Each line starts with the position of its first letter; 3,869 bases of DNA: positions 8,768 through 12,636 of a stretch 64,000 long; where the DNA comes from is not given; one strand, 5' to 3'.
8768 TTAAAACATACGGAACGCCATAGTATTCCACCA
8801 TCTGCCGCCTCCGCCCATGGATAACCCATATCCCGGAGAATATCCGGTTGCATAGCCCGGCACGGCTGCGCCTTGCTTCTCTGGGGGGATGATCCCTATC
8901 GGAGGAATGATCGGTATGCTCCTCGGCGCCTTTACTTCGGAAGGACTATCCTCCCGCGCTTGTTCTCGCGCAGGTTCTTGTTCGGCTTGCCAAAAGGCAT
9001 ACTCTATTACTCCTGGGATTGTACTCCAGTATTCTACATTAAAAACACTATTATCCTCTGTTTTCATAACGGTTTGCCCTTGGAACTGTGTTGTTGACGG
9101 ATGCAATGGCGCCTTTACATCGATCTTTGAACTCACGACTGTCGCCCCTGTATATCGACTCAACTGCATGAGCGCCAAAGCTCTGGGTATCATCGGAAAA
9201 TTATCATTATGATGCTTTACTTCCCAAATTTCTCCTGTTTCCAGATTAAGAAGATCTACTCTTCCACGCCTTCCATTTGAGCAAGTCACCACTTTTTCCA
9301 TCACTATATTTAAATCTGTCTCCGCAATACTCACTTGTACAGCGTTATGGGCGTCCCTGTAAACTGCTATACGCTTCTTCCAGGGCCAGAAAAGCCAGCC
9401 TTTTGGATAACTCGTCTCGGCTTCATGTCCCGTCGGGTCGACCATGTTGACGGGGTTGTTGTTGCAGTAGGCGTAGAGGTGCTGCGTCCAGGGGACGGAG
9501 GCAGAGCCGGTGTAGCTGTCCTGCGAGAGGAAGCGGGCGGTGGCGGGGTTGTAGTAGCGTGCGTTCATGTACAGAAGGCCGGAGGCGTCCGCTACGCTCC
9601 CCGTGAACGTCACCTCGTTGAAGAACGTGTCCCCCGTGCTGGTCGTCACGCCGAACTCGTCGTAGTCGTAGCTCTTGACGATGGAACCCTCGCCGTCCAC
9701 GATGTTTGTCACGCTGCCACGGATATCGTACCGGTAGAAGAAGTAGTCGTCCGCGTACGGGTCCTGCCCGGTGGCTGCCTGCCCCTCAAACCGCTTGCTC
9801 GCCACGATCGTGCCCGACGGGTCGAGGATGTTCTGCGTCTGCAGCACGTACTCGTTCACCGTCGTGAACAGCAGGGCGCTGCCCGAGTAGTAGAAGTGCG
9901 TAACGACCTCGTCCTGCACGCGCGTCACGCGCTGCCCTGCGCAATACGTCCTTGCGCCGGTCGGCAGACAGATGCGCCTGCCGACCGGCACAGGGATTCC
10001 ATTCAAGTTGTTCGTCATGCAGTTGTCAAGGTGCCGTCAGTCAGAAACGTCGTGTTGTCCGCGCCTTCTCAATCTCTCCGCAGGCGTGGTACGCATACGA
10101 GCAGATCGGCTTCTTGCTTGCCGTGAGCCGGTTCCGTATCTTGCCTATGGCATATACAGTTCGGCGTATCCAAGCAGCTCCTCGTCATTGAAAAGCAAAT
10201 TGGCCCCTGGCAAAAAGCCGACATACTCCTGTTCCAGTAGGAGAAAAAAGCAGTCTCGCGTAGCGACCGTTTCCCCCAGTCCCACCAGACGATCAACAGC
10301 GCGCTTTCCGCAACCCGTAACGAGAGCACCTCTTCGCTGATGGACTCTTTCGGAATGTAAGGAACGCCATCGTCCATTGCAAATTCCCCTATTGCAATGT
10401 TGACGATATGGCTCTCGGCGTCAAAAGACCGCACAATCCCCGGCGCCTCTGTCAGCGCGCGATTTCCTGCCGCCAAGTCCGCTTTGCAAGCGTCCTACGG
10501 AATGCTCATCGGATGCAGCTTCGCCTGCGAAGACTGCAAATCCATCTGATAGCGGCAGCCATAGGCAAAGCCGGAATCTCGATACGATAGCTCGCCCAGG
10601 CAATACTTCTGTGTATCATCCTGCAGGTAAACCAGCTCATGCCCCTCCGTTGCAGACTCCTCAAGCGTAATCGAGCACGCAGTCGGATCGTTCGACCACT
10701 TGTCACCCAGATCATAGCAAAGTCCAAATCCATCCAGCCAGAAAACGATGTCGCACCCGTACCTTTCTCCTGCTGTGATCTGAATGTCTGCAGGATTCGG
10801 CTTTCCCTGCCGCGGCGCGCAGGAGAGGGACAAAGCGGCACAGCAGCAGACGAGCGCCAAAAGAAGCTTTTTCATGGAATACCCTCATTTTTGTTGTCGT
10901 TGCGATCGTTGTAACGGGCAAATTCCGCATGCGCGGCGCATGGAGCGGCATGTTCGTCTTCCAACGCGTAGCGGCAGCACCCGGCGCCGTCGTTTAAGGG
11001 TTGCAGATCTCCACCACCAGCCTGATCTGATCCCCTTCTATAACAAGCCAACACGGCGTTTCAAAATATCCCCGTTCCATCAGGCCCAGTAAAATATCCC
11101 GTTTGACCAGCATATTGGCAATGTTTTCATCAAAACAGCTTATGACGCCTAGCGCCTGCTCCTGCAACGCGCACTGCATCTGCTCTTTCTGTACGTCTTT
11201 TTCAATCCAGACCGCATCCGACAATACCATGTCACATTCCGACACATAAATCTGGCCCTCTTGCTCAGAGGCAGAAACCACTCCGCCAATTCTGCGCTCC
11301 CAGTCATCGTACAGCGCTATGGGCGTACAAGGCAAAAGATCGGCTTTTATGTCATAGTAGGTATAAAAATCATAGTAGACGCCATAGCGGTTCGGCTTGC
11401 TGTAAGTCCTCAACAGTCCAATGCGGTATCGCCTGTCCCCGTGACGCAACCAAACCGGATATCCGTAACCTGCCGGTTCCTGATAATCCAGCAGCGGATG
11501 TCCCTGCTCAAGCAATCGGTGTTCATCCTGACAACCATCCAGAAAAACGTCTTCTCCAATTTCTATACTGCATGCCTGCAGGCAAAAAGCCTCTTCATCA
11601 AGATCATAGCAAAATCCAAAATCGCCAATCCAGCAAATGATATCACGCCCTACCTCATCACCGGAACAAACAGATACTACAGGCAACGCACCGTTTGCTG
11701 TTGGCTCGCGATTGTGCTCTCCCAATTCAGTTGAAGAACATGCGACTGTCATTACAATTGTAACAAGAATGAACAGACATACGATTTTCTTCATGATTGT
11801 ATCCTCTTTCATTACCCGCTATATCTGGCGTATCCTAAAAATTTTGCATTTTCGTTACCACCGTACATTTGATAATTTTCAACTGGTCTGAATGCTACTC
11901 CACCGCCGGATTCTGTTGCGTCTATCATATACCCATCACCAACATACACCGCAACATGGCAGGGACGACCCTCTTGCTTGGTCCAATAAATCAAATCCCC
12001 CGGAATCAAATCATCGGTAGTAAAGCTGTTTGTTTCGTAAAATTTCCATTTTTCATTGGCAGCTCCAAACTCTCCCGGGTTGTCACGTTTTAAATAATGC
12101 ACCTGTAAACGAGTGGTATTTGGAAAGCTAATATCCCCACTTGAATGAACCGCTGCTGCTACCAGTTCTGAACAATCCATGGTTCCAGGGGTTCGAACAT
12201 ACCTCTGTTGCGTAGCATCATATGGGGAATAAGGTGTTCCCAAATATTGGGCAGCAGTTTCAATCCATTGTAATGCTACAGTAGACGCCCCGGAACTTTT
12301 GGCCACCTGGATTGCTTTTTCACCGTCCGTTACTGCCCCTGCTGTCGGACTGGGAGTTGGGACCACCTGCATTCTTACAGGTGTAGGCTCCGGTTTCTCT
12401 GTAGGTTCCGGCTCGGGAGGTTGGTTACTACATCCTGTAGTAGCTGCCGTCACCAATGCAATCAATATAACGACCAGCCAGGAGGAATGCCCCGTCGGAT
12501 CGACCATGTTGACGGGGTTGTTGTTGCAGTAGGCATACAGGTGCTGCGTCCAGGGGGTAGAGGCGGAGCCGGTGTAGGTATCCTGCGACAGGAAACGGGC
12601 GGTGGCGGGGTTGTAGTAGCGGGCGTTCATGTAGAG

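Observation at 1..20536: Two tandem WapA-like RHS toxin loci with orphan and decayed cassettes form a 20-kb polymorphic-toxin island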

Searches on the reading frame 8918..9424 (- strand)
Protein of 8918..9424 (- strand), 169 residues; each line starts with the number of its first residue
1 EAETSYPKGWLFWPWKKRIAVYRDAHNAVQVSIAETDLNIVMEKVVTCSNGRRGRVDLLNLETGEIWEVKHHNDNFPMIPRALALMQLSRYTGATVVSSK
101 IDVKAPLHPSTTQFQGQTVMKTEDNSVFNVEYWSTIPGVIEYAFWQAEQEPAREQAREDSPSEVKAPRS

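Call 43: search_protein_representatives(protein=window:8918-9424:-)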
Query: 169 residues. Proteins with E-value up to 0.001 (for the whole library): 31; up to 1e-10: 3; up to 1e-30: 1. The best 31 are listed.
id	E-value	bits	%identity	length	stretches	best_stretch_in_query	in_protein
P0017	4.0e-47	176.5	53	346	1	1-168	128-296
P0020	3.7e-17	79.0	34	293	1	19-159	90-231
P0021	3.7e-16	75.8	35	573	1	17-155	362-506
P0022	6.4e-09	52.2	36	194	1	51-164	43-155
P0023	9.5e-09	51.7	34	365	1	24-160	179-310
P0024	1.7e-08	50.9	34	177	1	6-140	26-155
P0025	3.8e-08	49.7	34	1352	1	14-146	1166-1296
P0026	3.6e-07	46.5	38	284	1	21-161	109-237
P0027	4.1e-07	46.4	33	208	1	14-146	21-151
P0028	4.8e-07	46.1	34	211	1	25-145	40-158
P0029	6.6e-07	45.7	43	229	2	25-72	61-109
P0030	8.9e-07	45.2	30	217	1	12-146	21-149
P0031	2.0e-06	44.1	38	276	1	25-150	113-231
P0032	4.2e-06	43.0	32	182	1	24-150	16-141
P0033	4.9e-06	42.8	36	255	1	51-161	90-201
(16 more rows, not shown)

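Call 45: search_protein_families(library=pfam, alignment_id=A2, max_evalue=0.01)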
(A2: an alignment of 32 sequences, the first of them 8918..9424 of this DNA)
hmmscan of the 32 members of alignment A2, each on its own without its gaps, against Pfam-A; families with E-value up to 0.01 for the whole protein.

A. member 1, window:8918-9424:- (169 aa): 0 families

B. families by the number of members that match (of 32 scanned): 3 families
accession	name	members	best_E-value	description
PF05593.20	RHS_repeat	6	1.2e-55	RHS Repeat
PF02013.21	CBM_10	2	0.0034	Cellulose or protein binding domain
PF22055.1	MvaT_DBD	1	0.0013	Bacterial xenogeneic silencer MvaT, C-terminal domain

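Call 46: search_solved_structures(query=A2, max_evalue=10)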
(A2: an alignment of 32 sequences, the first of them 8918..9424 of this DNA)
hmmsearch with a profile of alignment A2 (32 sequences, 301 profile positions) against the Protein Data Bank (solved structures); distinct sequences matched with E-value up to 10: 32.
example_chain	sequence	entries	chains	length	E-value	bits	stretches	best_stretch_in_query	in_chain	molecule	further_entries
8cp6_B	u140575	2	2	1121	6.9e-15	58.2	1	33-99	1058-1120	Toxin protein Tse5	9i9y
8fjp_A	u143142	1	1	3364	3.9e-13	52.4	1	4-112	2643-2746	salivary gland surface protein 1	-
9c4k_Q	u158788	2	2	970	1.5e-12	50.5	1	6-106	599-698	Toxin subunit YenC2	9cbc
6h6e_F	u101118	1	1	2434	1.6e-12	50.4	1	6-104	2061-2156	TcdB2,TccC3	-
6suf_F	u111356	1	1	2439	1.6e-12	50.4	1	6-104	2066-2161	TcdB2,TccC3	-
8h8a_A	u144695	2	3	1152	1.7e-12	50.3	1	4-99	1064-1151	Putative Rhs-family protein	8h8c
6suq_A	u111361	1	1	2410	1.8e-12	50.3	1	6-104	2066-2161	TcdB2,TccC3,Genome polyprotein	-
6sup_A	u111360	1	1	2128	8e-12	48.1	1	6-101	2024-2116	TcdB2,TccC3,Cell division control protein 42 homolog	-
5kis_B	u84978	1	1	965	8.3e-12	48.1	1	6-104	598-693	RHS2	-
9pt5_A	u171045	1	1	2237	1.3e-11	47.4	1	4-106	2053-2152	Teneurin-like protein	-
8qja_A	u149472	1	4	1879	1.5e-11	47.2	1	4-97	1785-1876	Putative type VI secretion system YD repeat-containing Rhs element Vgr protein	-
8h8b_A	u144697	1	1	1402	1.7e-11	47.1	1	4-102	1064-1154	Putative Rhs-family protein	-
7q97_A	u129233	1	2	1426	2.2e-11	46.7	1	3-101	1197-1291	Rhs family protein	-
4o9x_A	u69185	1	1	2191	3.2e-11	46.2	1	6-99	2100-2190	TcdB2, TccC3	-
6h6g_A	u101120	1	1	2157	3.2e-11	46.2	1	6-99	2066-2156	TcdB2,TccC3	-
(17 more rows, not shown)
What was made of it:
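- Call 46 shows the core profile matching solved Rhs, TcC and teneurin shells. The core profile matches TcC and teneurin shells (call 46).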

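Call 54: predict_structure(alignment_id=A2)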
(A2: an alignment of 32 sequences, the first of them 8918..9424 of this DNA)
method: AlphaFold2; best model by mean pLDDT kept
length: 169 residues; sequences in the alignment: 32
mean_pLDDT: 90.5   pTM: 0.82
mean pLDDT of the five models: 90.5, 89.6, 89.0, 88.9, 88.6
residues with pLDDT >= 90: 129; 70-90: 24; 50-70: 13; < 50: 3
segments of 3 or more residues with pLDDT < 50: 1-3
pLDDT, mean of each block of 10 residues (from residue 1): 61 90 97 98 97 98 98 94 98 92 93 98 94 97 91 67 73
secondary structure, 60 per line:
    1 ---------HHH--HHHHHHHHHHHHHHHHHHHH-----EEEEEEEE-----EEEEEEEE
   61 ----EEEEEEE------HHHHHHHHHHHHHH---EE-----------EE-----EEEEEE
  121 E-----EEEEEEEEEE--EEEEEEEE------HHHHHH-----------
elements in order: H15-34 E40-47 E53-60 E65-71 H78-91 E115-121 E127-136 E139-146 H153-158
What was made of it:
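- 8768..10018 (-): Orphan core-plus-tip cassette (416 aa). Its core repeat is 9425-9942 and its tip is 8771-9424. The tip is a PD-(D/E)xK-like domain followed by a conserved Pro/Gly-rich tail ................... Call 54 (AF2 model, pLDDT 90.5).
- On PD-(D/E)xK / Tox-REase nucleases (orphan tip): The AF2 model has the right topology at pLDDT 90.5 (call 54).
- The AF2 model reaches pLDDT 90.5 with an alpha-beta-beta-beta-alpha core (call 54).
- Tried and rejected: A 32-sequence alignment gave pLDDT 90.5 (call 54).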

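Call 57: fold_search(model_id=the predicted structure, library=pdb)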
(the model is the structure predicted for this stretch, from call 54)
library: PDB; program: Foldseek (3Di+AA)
matches with E <= 10: 510; with E <= 0.001: 0
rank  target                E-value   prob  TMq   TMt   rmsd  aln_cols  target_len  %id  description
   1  9qmf_B                2.6e-01  0.47  0.16  0.09  11.4        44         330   14  Pseudomonas putida 4-hydroxyphenylpyruvate dioxygenase in complex with Tembotrione (Mn) (released 2026-04-08)
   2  9r2r_B                2.9e-01  0.05  0.12  0.15  14.4       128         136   12  De novo designed M7 protein fold (released 2025-05-14)
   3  1jv2_B                3.7e-01  0.44  0.16  0.05   3.5        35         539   20  CRYSTAL STRUCTURE OF THE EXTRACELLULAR SEGMENT OF INTEGRIN ALPHAVBETA3 (released 2001-10-17)
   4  5evh                  4.0e-01  0.10  0.18  0.23  15.3       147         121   13  Crystal structure of known function protein from Kribbella flavida DSM 17836 (released 2015-12-02)
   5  4r5q                  5.0e-01  0.57  0.29  0.24   3.5        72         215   19  Crystal structure and nuclease activity of the CRISPR-associated Cas4 protein Pcal_0546 from Pyrobaculum calidifontis co (released 2014-09-17)
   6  8jbw                  6.8e-01  0.06  0.20  0.10  17.3       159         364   11  Crystal structure of ZtHPPD-(+)-Usnic acid complex (released 2024-04-03)
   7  4ybf                  6.8e-01  0.03  0.12  0.07  13.7       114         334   12  Aspartic Proteinase Sapp2 Secreted from Candida Parapsilosis at 1.25 A Resolution (released 2016-01-27)
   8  3ul5_D                7.2e-01  0.08  0.17  0.30  14.6        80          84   10  Saccharum officinarum canecystatin-1 in space group C2221 (released 2012-11-28)
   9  6bxj                  7.6e-01  0.16  0.14  0.05   5.5        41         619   20  Structure of a single-chain beta3 integrin (released 2018-10-03)
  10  4hj6_B                9.1e-01  0.04  0.15  0.15  14.7       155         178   12  Crystal Structure of Rhodobacter Sphaeroides LOV protein (released 2013-01-16)
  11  9r2r_D                9.1e-01  0.03  0.13  0.16  13.2       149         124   11  De novo designed M7 protein fold (released 2025-05-14)
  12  9dou_A                9.7e-01  0.25  0.32  0.07   4.2        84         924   12  Taeniopygia guttata R2 retrotransposon (R2Tg) initiating target-primed reverse transcription (released 2025-05-21)
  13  1u8c_B                9.7e-01  0.18  0.16  0.05   7.3        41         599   20  A novel adaptation of the integrin PSI domain revealed from its crystal structure (released 2004-12-28)
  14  3fyf_B                9.7e-01  0.05  0.16  0.16  12.2       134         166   13  Crystal structure of uncharacterized protein bvu_3222 from bacteroides vulgatus (released 2009-02-10)
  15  9nl2_A                1.1e+00  0.28  0.32  0.06   3.7        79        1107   11  Structure of R2 retrotransposon protein from Platysternon megacephalum initiating target-primed reverse transcription (released 2025-06-18)
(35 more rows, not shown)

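Call 62: fold_search(model_id=the predicted structure, library=viral)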
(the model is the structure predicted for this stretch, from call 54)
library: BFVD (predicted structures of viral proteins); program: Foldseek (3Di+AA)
matches with E <= 10: 736; with E <= 0.001: 0
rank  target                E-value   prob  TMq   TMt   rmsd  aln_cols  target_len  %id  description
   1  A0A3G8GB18            8.6e-03  0.99  0.35  0.39   7.7       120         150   18  (no name in the UniProt tables at hand)
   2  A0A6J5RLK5            3.6e-02  0.57  0.28  0.17   8.5       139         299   17  CRISPR-associated Cas4-like protein [uncultured Caudovirales phage]
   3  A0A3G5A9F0            1.4e-01  0.80  0.29  0.11   4.2        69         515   16  Uncharacterized protein [Hyperionvirus sp.]
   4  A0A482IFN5            1.4e-01  0.08  0.16  0.16  16.4       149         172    9  Uncharacterized protein [Erwinia phage Derbicus]
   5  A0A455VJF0            1.5e-01  0.51  0.22  0.13   4.2        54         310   17  (no name in the UniProt tables at hand)
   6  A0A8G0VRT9            1.9e-01  0.11  0.19  0.08  14.0       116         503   10  (no name in the UniProt tables at hand)
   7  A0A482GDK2            2.3e-01  0.08  0.16  0.21  11.2       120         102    9  Uncharacterized protein [Escherichia phage vB_EcoM_Goslar]
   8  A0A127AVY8            3.1e-01  0.35  0.22  0.14   5.5        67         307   24  Holliday junction resolvase [Bacillus phage SP-15]
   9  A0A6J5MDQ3            3.1e-01  0.06  0.14  0.16  16.0       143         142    8  Uncharacterized protein [uncultured Caudovirales phage]
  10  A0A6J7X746            3.3e-01  0.57  0.26  0.18   5.0        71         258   10  DUF559 domain-containing protein [uncultured Caudovirales phage]
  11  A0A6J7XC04            3.3e-01  0.30  0.20  0.18  10.2        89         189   11  Uncharacterized protein [uncultured Caudovirales phage]
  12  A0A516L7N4            3.9e-01  0.38  0.18  0.18   9.8        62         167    8  (no name in the UniProt tables at hand)
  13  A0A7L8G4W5            3.9e-01  0.04  0.12  0.14  21.1       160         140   14  (no name in the UniProt tables at hand)
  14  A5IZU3                4.2e-01  0.06  0.17  0.14  16.0       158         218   10  Uncharacterized protein [Spodoptera litura granulovirus]
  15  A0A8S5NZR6            4.4e-01  0.05  0.15  0.19  17.0       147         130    7  Uncharacterized protein [Myoviridae sp. ctLnO19]
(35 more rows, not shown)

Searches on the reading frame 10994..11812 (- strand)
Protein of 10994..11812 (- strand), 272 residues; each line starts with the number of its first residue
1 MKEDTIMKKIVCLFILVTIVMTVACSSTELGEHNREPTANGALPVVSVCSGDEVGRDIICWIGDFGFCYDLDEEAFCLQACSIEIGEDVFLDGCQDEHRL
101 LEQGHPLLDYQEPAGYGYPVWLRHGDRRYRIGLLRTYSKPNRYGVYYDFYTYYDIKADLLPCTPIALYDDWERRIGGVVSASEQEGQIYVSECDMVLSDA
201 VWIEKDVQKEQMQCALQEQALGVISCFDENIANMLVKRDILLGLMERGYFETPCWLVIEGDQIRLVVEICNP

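Call 5: search_protein_families(library=pfam, proteins=[window:10994-11812:-], max_evalue=0.01)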
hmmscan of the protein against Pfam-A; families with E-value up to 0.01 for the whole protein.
window:10994-11812:- (272 aa): 0 families

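Call 6: search_protein_families(library=ncbifam, proteins=[window:10994-11812:-], max_evalue=0.01)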
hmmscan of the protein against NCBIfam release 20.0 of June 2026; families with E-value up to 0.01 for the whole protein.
window:10994-11812:- (272 aa): 0 families
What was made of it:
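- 10994..11812 (-): Lipoprotein gene (272 aa). Its start overlaps the RHS-2 stop by 1 nt. It is the candidate extracytoplasmic immunity protein for the NlpC/P60 tip. It has no Pfam or NCBIfam hit (calls 5, 6).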

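Call 12: find_encoding_contigs(protein=window:10994-11812:-, flank=10000, max_places=8)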
Protein window:10994-11812:- (272 aa): 4 contigs read that carry it; 2 places shown.
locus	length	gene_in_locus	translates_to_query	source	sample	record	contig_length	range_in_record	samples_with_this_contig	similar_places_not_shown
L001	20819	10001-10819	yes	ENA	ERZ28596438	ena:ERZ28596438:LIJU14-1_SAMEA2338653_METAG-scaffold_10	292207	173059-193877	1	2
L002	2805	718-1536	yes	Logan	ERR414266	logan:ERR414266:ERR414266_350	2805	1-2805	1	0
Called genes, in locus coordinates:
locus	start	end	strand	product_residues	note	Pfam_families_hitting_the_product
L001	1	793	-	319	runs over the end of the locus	PF13280:WYL, PF25583:WCX (weak)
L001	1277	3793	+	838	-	PF24517:CBM96, PF00041:fn3 (weak)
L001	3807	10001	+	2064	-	PF20148:DUF6531, PF05593:RHS_repeat (weak), PF25023:TEN_YD-shell, PF05593:RHS_repeat (weak), PF25023:TEN_YD-shell (weak), PF05593:RHS_repeat, PF25023:TEN_YD-shell, PF00877:NLPC_P60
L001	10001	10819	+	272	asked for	-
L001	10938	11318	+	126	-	-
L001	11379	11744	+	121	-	-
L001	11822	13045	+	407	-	PF25023:TEN_YD-shell (weak)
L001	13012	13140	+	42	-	-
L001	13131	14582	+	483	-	-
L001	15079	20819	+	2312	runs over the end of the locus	PF24517:CBM96, PF20148:DUF6531, PF05593:RHS_repeat, PF25023:TEN_YD-shell, PF07591:PT-HINT, PF13403:Hint_2 (faint)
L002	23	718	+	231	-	PF00877:NLPC_P60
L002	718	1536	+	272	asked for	-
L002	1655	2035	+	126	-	-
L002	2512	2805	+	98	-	?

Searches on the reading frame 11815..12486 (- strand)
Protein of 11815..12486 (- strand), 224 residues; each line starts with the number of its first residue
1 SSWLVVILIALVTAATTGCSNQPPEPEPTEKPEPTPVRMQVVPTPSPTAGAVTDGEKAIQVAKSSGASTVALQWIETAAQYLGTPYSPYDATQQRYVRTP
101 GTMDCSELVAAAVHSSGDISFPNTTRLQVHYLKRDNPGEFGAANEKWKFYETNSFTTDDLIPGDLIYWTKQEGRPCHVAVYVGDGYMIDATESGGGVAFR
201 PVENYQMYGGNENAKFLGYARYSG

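Call 16: search_protein_families(library=pfam, proteins=[window:11815-12486:-], max_evalue=5)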
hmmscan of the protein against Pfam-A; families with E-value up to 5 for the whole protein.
seq(224 aa): 2 families
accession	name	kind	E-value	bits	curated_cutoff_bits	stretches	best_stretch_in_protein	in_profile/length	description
PF00877.26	NLPC_P60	-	8.7e-13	48.6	23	1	99-204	10-93/105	NlpC/P60 family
PF23214.1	SH3_CYT4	-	0.023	14.8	27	1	159-184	2-27/73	Mitochondrial protein cyt-4 SH3 domain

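Call 31: find_homologous_proteins(query=window:11815-12486:-, max_evalue=0.00001)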
Query seq(224 aa) (224 aa): 8 proteins with E <= 0.00001 among 427 candidates.
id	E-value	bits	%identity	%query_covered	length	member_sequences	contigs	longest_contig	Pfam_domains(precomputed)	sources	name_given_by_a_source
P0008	1.1e-47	181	80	46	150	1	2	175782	PF00877.26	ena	-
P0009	2.5e-47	179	48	100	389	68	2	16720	PF00877.26,PF25023.2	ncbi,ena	-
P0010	2.5e-44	170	51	68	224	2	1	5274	PF00877.26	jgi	-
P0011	9.5e-33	132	39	99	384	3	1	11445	PF00877.26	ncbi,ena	-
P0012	9.0e-28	115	47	73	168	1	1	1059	-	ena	-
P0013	1.3e-18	86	37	90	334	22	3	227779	PF25023.2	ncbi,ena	-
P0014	3.7e-18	84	96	21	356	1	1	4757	PF25023.2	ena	-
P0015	1.9e-10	59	100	10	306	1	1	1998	PF25023.2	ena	-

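Call 49: find_encoding_contigs(protein=P0009, flank=8000, max_places=4)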
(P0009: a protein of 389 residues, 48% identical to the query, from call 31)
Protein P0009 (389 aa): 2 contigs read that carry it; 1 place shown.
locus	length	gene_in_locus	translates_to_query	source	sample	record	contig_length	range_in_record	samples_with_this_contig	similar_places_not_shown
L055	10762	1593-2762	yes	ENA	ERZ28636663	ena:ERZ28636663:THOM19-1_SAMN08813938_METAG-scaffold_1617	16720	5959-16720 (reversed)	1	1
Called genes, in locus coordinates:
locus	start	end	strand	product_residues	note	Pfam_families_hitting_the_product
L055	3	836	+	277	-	?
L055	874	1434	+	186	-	-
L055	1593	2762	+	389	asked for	PF25023:TEN_YD-shell (weak), PF00877:NLPC_P60 (weak)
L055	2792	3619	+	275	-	-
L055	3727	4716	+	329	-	PF25023:TEN_YD-shell (weak), PF00877:NLPC_P60 (weak)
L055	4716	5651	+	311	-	PF13306:LRR_5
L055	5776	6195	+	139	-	-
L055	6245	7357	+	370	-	PF25023:TEN_YD-shell (weak)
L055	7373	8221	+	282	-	-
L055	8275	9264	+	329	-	PF25023:TEN_YD-shell (weak)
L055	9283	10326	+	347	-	PF13306:LRR_5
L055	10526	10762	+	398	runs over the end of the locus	PF25023:TEN_YD-shell (weak)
